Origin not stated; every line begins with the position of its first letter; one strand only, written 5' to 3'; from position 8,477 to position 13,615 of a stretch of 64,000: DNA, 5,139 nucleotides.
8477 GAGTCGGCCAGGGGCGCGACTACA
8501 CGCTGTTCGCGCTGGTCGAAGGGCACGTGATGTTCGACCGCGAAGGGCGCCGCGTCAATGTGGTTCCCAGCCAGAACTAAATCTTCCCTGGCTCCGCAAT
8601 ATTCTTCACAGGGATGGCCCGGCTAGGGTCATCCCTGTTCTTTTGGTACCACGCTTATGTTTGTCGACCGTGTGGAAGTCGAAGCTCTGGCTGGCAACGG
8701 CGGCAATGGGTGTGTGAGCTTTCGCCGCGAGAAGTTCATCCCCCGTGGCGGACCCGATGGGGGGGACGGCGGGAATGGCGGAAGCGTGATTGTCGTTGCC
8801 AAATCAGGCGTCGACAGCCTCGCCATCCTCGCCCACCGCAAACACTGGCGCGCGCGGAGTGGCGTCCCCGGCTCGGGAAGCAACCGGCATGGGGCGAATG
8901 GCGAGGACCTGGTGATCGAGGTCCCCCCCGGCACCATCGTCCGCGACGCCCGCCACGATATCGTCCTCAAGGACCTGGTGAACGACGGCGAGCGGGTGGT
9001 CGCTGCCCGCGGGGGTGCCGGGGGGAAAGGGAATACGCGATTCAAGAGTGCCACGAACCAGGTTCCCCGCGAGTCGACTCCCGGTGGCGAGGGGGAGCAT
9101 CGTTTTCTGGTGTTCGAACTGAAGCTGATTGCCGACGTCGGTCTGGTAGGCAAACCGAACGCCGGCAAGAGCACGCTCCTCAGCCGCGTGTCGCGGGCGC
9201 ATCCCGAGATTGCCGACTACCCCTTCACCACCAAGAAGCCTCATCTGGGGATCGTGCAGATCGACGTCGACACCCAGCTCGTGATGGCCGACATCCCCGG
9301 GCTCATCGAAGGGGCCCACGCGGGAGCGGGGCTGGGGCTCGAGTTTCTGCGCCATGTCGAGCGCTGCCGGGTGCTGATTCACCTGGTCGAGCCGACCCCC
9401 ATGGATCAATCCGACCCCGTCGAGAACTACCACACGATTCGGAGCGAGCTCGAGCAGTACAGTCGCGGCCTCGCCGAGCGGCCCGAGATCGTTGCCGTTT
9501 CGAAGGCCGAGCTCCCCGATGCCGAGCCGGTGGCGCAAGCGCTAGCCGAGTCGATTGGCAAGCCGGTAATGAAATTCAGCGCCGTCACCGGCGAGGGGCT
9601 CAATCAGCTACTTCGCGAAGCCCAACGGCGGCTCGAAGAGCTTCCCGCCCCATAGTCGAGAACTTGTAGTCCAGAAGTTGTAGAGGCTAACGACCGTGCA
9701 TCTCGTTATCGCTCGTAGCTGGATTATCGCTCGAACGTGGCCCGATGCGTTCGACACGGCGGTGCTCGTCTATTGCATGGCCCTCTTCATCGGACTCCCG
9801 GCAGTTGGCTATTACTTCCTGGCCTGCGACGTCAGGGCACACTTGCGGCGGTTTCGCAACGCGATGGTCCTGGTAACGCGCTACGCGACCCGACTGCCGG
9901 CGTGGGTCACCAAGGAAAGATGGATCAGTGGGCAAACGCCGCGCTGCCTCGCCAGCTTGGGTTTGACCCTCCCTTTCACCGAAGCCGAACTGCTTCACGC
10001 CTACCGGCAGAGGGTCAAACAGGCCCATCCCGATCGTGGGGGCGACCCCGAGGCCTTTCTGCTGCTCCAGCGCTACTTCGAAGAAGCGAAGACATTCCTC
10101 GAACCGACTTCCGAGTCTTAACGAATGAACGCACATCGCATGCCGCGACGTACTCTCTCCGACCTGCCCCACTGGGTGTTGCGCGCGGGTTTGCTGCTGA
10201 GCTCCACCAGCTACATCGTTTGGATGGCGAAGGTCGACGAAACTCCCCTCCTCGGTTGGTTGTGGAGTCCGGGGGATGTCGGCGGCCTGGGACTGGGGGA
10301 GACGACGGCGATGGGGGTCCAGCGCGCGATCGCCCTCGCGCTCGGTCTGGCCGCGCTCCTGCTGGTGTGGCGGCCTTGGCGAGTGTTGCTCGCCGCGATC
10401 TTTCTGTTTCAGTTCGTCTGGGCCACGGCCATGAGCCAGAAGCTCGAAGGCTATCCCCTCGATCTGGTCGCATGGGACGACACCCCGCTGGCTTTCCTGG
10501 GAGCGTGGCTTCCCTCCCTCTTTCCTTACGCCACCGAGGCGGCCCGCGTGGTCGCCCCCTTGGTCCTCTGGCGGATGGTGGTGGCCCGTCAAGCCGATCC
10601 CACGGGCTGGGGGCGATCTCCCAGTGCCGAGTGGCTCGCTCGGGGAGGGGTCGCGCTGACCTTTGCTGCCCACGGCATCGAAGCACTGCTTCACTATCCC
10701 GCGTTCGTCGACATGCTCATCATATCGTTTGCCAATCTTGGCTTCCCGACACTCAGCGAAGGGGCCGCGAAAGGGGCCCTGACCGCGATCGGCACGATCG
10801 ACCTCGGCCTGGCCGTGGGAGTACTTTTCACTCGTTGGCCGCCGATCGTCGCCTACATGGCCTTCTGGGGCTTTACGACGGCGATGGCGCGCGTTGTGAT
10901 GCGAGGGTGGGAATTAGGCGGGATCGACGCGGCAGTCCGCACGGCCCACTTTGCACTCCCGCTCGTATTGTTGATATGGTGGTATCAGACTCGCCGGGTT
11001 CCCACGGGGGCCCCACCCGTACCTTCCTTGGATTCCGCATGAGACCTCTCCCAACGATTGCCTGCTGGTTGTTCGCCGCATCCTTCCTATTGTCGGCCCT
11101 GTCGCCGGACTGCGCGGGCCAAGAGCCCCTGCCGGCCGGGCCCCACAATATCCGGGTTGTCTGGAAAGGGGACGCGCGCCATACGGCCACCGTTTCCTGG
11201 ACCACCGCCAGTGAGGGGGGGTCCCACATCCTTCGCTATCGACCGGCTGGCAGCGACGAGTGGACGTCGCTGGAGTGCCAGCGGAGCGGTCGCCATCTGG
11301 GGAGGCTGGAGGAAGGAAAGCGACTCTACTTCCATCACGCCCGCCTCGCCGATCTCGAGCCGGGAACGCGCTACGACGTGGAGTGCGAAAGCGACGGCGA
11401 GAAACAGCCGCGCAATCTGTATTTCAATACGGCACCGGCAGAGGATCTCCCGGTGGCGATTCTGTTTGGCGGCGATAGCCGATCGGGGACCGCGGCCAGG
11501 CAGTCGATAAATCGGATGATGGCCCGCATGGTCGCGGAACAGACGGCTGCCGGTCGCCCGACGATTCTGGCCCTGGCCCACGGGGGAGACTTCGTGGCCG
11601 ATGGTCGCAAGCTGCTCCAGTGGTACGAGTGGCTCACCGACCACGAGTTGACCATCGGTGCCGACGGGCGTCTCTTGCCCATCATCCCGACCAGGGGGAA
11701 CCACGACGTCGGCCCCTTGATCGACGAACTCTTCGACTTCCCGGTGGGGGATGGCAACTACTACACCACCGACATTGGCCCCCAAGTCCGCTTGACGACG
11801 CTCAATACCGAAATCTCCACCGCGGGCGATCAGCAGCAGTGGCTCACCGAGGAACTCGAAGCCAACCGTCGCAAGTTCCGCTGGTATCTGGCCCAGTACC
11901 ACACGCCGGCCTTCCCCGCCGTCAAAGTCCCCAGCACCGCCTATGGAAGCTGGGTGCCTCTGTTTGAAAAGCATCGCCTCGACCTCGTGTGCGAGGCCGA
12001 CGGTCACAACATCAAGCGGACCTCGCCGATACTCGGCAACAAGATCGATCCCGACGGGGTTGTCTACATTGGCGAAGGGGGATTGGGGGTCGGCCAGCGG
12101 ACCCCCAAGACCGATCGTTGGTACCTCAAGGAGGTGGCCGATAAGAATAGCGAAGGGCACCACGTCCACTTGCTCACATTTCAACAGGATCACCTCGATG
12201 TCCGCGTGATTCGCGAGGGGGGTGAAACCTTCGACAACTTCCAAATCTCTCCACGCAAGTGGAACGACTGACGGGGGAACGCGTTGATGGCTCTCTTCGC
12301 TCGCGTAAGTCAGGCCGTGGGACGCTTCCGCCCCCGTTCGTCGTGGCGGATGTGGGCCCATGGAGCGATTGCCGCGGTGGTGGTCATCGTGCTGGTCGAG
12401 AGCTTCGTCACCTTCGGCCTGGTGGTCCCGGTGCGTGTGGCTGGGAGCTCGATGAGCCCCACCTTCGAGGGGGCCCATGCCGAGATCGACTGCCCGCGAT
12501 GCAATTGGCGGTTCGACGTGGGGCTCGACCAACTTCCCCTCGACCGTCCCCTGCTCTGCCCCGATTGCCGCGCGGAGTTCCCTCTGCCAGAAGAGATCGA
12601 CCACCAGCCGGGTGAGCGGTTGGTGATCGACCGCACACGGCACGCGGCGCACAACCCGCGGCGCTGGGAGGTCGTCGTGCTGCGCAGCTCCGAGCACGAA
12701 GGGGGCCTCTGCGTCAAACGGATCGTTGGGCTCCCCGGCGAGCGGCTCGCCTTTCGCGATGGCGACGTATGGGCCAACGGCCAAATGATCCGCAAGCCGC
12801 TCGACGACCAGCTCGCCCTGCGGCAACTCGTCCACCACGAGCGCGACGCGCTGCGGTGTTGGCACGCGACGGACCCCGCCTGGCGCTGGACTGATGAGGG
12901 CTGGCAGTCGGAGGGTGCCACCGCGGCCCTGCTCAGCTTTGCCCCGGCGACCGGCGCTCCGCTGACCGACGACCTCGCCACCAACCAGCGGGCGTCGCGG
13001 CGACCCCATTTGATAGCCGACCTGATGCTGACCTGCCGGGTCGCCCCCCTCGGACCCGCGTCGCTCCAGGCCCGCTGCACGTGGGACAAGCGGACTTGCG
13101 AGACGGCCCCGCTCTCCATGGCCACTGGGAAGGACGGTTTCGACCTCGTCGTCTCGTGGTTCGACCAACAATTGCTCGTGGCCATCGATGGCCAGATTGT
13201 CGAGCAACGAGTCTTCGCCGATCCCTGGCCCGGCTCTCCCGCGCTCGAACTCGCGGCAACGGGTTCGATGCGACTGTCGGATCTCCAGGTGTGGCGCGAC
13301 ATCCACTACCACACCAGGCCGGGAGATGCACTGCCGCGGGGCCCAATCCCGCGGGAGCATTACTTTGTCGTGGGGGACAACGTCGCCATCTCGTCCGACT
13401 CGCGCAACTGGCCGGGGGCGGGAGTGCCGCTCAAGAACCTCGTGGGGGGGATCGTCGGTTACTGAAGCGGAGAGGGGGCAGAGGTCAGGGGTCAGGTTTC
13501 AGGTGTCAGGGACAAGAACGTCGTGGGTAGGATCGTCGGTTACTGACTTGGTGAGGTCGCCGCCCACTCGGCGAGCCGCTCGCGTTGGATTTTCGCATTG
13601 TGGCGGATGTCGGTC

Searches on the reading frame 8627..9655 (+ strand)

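Call 69: search_protein_families(library=pfam, proteins=[window:8627-9655:+], max_evalue=0.0001)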
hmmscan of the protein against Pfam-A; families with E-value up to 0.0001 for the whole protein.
window:8627-9655:+ (342 aa): 3 families
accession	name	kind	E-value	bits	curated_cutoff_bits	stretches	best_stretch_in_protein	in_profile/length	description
PF01018.28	GTP1_OBG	-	1.1e-56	191.2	27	1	13-167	1-155/155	GTP1/OBG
PF01926.29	MMR_HSR1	-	1.4e-23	83.5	21.9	1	170-293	1-113/113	50S ribosome-binding GTPase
PF02421.24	FeoB_N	-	7.6e-10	39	27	1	171-226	3-57/156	Ferrous iron transport protein B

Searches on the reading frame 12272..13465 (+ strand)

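Call 69: search_protein_families(library=pfam, proteins=[window:12272-13465:+], max_evalue=0.0001)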
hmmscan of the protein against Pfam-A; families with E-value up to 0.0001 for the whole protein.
window:12272-13465:+ (397 aa): 1 family
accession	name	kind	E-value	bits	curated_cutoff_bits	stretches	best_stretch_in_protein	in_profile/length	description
PF10502.14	Peptidase_S26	-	9.7e-24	84.6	22.9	2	112-185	38-111/168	Signal peptidase, peptidase S26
